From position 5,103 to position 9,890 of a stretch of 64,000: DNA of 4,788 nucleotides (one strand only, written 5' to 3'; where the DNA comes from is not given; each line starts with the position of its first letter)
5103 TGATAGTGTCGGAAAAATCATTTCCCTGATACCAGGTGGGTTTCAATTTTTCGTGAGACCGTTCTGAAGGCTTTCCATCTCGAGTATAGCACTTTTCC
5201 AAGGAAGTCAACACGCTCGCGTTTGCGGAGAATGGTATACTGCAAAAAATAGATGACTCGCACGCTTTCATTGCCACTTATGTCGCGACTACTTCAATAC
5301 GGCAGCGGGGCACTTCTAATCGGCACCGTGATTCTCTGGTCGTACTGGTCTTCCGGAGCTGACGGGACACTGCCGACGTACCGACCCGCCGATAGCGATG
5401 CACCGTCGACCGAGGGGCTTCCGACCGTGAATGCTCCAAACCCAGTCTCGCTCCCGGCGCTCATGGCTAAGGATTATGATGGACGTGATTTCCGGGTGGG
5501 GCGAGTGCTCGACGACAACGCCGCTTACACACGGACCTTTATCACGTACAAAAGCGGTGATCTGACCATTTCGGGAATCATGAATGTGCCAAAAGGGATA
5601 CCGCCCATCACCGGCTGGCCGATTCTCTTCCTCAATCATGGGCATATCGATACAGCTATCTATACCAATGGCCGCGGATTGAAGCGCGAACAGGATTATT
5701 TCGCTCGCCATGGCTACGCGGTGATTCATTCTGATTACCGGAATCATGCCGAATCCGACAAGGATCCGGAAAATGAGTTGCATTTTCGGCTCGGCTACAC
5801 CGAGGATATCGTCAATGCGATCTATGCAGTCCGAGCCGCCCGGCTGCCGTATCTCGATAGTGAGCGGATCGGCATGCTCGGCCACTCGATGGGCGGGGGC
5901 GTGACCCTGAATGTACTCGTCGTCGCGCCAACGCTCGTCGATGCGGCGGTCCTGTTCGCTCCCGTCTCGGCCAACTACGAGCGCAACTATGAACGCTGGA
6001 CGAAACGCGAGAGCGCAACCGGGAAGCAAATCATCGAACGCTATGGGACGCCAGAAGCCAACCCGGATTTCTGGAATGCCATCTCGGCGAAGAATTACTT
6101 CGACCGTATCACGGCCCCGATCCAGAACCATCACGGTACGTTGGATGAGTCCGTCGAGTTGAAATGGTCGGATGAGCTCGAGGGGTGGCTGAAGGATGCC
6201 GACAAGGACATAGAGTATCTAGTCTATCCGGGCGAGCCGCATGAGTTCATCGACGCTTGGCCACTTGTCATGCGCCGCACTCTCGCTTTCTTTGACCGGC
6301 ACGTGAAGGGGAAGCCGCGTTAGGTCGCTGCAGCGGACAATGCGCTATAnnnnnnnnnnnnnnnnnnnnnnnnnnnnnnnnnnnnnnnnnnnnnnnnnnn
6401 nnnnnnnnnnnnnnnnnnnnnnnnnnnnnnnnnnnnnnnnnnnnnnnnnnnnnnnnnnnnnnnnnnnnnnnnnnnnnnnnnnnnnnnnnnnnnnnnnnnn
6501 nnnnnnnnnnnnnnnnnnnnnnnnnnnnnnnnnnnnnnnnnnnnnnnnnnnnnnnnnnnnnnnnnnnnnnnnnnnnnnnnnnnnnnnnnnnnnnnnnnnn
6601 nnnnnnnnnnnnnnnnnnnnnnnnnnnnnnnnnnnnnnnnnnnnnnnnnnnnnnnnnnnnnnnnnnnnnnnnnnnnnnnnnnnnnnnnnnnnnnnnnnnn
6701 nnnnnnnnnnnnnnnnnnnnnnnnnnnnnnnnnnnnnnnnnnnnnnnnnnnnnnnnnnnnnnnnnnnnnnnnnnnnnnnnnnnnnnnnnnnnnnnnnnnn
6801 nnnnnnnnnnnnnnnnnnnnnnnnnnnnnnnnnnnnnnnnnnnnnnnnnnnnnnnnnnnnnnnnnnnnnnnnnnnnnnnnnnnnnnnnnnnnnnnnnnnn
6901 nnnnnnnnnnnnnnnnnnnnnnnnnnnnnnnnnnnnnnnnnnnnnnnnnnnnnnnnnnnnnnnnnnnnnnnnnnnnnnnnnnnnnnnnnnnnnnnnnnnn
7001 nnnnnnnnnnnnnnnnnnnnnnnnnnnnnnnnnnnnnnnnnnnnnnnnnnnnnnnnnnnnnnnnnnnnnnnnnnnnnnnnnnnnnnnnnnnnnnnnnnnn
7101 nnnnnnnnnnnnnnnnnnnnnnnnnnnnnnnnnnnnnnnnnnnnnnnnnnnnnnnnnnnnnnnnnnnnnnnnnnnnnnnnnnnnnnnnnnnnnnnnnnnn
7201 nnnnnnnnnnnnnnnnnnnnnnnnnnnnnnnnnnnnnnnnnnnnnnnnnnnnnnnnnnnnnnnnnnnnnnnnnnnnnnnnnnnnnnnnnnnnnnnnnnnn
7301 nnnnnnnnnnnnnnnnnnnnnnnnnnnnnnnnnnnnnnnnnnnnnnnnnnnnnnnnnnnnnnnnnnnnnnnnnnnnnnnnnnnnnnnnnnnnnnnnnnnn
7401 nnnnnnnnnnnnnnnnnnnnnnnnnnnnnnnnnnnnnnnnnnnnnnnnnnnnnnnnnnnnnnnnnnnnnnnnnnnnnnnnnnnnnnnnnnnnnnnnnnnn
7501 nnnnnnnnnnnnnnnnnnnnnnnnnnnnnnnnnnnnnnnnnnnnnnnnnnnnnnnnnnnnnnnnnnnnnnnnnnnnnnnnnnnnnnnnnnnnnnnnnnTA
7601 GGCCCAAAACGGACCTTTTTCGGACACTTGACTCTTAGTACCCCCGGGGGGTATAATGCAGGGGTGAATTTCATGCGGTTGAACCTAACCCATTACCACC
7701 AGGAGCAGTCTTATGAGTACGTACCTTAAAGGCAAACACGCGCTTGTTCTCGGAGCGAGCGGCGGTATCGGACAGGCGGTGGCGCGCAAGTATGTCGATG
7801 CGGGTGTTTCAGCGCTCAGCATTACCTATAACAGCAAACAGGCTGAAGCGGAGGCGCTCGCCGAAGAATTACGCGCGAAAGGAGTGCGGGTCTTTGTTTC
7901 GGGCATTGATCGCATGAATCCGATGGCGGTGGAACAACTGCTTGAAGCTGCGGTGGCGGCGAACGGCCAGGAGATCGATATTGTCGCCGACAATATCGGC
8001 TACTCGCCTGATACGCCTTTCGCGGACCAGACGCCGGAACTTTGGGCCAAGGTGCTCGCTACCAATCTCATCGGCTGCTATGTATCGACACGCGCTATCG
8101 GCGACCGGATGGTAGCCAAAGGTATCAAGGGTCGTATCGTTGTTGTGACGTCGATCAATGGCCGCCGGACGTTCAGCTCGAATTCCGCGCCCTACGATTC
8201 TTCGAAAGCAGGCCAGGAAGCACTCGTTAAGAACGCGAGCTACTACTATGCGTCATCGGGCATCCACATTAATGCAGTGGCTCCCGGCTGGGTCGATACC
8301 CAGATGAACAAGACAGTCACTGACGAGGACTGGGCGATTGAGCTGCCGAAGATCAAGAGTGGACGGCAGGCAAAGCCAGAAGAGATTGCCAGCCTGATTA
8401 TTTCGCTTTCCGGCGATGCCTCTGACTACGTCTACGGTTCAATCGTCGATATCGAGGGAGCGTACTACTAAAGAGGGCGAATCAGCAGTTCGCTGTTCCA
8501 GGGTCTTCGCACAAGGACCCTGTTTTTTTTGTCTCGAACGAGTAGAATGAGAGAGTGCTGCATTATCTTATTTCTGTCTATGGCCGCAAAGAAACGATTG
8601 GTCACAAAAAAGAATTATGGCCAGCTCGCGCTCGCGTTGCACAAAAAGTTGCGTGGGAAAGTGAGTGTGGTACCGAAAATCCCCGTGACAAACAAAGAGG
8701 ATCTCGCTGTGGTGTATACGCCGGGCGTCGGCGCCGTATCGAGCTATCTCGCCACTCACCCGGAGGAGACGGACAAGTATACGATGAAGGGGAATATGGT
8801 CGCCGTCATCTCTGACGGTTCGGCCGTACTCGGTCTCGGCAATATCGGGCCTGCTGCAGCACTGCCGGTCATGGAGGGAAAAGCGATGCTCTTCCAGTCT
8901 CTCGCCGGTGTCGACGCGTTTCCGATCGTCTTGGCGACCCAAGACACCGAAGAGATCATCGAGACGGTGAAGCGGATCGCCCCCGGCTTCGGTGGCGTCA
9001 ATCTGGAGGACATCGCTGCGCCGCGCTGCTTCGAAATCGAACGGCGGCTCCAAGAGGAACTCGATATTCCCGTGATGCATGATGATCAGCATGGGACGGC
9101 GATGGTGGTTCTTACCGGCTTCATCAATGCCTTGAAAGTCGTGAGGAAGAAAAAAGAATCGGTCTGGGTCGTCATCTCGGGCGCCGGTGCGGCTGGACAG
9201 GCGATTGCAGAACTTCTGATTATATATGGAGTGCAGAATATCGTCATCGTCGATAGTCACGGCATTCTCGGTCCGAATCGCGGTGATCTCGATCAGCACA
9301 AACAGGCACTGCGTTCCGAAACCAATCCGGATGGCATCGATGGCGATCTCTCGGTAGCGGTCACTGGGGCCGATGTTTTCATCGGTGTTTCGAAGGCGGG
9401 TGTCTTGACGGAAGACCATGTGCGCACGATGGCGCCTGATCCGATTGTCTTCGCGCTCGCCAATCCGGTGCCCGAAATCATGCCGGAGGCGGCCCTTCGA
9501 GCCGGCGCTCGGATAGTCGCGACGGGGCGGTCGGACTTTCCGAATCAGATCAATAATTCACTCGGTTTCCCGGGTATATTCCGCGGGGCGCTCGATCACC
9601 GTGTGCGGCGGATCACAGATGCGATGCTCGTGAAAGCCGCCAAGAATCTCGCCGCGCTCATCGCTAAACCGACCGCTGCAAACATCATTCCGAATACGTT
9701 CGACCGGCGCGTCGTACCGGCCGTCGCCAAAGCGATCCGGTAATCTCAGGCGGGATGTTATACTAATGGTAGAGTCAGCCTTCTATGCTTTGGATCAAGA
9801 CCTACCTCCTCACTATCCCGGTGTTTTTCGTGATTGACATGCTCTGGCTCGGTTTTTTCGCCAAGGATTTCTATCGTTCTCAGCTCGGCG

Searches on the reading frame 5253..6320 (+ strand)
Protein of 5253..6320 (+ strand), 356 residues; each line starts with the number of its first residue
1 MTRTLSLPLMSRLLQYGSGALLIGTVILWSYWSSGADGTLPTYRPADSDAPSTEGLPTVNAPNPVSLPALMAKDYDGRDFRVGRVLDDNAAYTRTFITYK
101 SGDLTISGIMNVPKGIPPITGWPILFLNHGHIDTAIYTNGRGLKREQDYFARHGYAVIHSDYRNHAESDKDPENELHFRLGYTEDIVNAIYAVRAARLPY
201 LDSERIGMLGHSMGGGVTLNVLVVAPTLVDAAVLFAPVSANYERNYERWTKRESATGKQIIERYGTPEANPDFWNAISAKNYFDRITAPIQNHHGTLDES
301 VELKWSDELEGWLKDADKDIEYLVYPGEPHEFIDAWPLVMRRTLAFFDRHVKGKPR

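Call 12: search_protein_families(library=pfam, proteins=[window:5253-6320:+])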
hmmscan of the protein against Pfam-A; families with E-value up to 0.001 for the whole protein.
window:5253-6320:+ (356 aa): 10 families
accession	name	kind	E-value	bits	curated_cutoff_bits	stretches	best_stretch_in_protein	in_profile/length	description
PF00326.27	Peptidase_S9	-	5.5e-17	62.4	22.6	1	145-353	5-212/213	Prolyl oligopeptidase family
PF01738.24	DLH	-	6e-12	46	21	1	147-333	34-189/217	Dienelactone hydrolase family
PF00561.26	Abhydrolase_1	-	1.1e-11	45.4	25.8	1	146-241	19-108/245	alpha/beta hydrolase fold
PF12146.15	Hydrolase_4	-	4e-11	43.1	27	1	148-260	25-133/239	Serine aminopeptidase, S33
PF02129.25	Peptidase_S15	-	1.2e-07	32.1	23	1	138-244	46-135/262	X-Pro dipeptidyl-peptidase (S15 family)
PF20434.5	BD-FAE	-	2.5e-07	30.8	26.8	1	148-313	41-215/215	BD-FAE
PF12697.13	Abhydrolase_6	-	2.1e-06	29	26.3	1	150-285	23-142/217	Alpha/beta hydrolase family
PF07859.19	Abhydrolase_3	-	3.3e-06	27.5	25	1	184-333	50-209/210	alpha/beta hydrolase fold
PF05448.18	AXE1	-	4.7e-05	22.8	21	1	171-246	146-217/321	Acetyl xylan esterase (AXE1)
PF12740.14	PETase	-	0.00012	22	28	1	151-240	78-160/263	PET hydrolase-like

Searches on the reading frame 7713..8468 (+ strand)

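Call 15: search_protein_families(library=pfam, proteins=[window:7713-8468:+])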
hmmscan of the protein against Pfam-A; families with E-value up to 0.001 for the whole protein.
window:7713-8468:+ (252 aa): 5 families
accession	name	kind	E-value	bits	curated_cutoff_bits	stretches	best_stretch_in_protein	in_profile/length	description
PF13561.12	adh_short_C2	-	1e-39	137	27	1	14-249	1-233/236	Enoyl-(Acyl carrier protein) reductase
PF00106.31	adh_short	-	4.2e-39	134.5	26.6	1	8-205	1-193/195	short chain dehydrogenase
PF08659.16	KR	-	4.7e-11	43.4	22.6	1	11-131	4-125/180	KR domain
PF03435.24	Sacchrp_dh_NADP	-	0.00042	21.1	25.1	1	11-80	2-69/129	Saccharopine dehydrogenase NADP binding domain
PF13460.12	NAD_binding_10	-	0.00056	20.3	27.2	1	14-198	1-150/184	NAD(P)H-binding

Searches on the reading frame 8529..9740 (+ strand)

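Call 12: search_protein_families(library=pfam, proteins=[window:8529-9740:+])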
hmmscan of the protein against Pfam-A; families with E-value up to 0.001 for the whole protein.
window:8529-9740:+ (404 aa): 3 families
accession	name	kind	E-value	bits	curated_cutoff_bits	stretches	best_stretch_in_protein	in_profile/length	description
PF00390.24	malic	-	4e-30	105.4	23.1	1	44-175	3-182/182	Malic enzyme, N-terminal domain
PF03949.21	Malic_M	-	2.3e-22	80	23.5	1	189-389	3-238/258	Malic enzyme, NAD binding domain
PF00899.27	ThiF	-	9.1e-05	22.1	28.1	1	207-243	16-52/238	ThiF family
